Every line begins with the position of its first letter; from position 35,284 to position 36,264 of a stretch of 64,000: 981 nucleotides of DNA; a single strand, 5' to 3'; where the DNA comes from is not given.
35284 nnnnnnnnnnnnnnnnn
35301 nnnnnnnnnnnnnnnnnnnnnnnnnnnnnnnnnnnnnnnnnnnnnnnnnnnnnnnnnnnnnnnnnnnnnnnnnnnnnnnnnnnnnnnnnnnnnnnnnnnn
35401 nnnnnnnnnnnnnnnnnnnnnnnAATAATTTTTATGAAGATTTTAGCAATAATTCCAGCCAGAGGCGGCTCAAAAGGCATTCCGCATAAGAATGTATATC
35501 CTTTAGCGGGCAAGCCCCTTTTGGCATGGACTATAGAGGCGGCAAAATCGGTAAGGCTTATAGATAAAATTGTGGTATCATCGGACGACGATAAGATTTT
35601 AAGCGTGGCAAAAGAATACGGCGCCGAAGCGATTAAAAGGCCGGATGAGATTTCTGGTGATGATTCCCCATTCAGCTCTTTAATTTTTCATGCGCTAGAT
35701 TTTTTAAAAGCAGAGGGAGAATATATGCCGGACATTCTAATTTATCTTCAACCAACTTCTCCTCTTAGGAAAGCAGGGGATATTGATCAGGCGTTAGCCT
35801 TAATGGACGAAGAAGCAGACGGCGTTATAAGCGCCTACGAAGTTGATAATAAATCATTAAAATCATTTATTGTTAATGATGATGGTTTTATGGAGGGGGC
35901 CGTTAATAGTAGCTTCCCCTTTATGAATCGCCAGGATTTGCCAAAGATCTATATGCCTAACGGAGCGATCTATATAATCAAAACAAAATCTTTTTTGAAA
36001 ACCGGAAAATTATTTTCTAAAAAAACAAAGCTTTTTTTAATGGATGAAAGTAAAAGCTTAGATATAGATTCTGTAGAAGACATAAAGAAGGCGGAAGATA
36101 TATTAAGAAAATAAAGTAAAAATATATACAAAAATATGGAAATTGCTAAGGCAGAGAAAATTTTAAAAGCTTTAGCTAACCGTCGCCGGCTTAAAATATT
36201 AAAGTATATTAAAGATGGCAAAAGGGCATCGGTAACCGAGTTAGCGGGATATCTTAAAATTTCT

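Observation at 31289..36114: Complete CMP-nonulosonic acid (sialic/legionaminic/pseudaminic-like) biosynthesis set in a streamlined, likely CPR-type genome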

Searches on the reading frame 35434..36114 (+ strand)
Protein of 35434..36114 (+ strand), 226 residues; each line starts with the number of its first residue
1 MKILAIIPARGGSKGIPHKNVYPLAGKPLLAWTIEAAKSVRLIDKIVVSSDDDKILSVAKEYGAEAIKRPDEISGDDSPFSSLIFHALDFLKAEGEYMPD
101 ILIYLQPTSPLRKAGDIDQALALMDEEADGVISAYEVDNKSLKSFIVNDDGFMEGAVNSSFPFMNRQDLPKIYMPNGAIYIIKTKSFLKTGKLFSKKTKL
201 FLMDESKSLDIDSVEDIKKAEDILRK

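Call 3: search_protein_families(library=pfam, proteins=[window:35434-36114:+])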
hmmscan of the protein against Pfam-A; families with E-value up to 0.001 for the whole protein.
window:35434-36114:+ (226 aa): 3 families
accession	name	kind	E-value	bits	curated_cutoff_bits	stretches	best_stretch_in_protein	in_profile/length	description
PF02348.25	CTP_transf_3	-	1.1e-22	81.4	22.6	1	5-185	2-185/217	Cytidylyltransferase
PF12804.13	NTP_transf_3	-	1.3e-05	25.8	27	1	18-83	15-76/160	MobA-like NTP transferase domain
PF01128.25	IspD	-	2e-05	24.9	27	1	4-138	2-131/221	2-C-methyl-D-erythritol 4-phosphate cytidylyltransferase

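Call 4: search_protein_families(library=ncbifam, proteins=[window:35434-36114:+])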
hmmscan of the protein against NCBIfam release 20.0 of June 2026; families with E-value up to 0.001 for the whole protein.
window:35434-36114:+ (226 aa): 7 families
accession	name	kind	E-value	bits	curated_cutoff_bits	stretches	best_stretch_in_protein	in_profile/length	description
TIGR03584.1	PseF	equivalog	2.8e-44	151.4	205.7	1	4-221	1-217/222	pseudaminic acid cytidylyltransferase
NF003952.0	PRK05450.1-5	subfamily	1.3e-17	63.7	193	1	1-134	1-128/250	3-deoxy-manno-octulosonate cytidylyltransferase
NF003950.0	PRK05450.1-3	subfamily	1.5e-15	57.2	234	1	1-129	1-122/248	3-deoxy-manno-octulosonate cytidylyltransferase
NF009905.0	PRK13368.1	subfamily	1.8e-14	53.7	255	1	1-137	1-127/243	3-deoxy-manno-octulosonate cytidylyltransferase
NF003948.0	PRK05450.1-1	equivalog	3.1e-10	39.7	281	1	1-139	4-136/248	3-deoxy-manno-octulosonate cytidylyltransferase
TIGR00466.1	kdsB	equivalog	8.6e-08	31.9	155.2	1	1-67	1-66/241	3-deoxy-manno-octulosonate cytidylyltransferase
TIGR00453.1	ispD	equivalog_domain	3e-05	23.6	181.3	1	5-137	2-130/219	2-C-methyl-D-erythritol 4-phosphate cytidylyltransferase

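Call 84: search_solved_structures(query=window:35434-36114:+, max_evalue=0.000001)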
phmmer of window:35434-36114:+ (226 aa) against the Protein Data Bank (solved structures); distinct sequences matched with E-value up to 0.000001: 18.
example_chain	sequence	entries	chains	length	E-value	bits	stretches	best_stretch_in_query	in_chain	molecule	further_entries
6ifd_A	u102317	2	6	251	5.4e-49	170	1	4-224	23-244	CMP-N-acetylneuraminate Synthetase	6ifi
1eyr_A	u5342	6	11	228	1.6e-36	129.3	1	4-225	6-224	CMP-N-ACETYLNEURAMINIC ACID SYNTHETASE | N-acylneuraminate cytidylyltransferase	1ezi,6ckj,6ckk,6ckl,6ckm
9ftb_A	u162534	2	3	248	1.3e-31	113.1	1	4-223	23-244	NeuA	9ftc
9t4z_A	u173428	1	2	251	5.3e-24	88.3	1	2-216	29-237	PpNeuA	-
1qwj_A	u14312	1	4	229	2.4e-20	76.4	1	3-216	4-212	cytidine monophospho-N-acetylneuraminic acid synthetase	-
5orm_A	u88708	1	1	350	5.6e-17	65.3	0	96-128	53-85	cPPR-Telo1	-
5orq_A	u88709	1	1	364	6.3e-17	65.2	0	96-128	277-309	cPPR-Telo1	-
4pjq_A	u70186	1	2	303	5.1e-15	58.9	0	91-128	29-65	Pentatricopeptide repeat protein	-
5i9h_A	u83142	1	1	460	1.3e-14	57.6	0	97-135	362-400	pentatricopeptide repeat protein dPPR-U8G2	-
5i9f_A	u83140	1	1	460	3.4e-14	56.2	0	97-133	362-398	pentatricopeptide repeat protein dPPR-U10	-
5i9d_A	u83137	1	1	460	2.2e-13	53.6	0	97-130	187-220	pentatricopeptide repeat protein dPPR-U8A2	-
4pjr_A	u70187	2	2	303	3.3e-13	53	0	92-131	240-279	Pentatricopeptide repeat protein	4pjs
5i9g_C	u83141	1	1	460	6.4e-13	52.1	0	97-134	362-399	pentatricopeptide repeat protein dPPR-U8C2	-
4wn4_A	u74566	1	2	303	1.1e-10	44.8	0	91-128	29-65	Pentatricopeptide repeat protein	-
6een_A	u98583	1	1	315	1e-09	41.6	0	97-128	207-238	Designer Pentatricopeptide Protein dPPR10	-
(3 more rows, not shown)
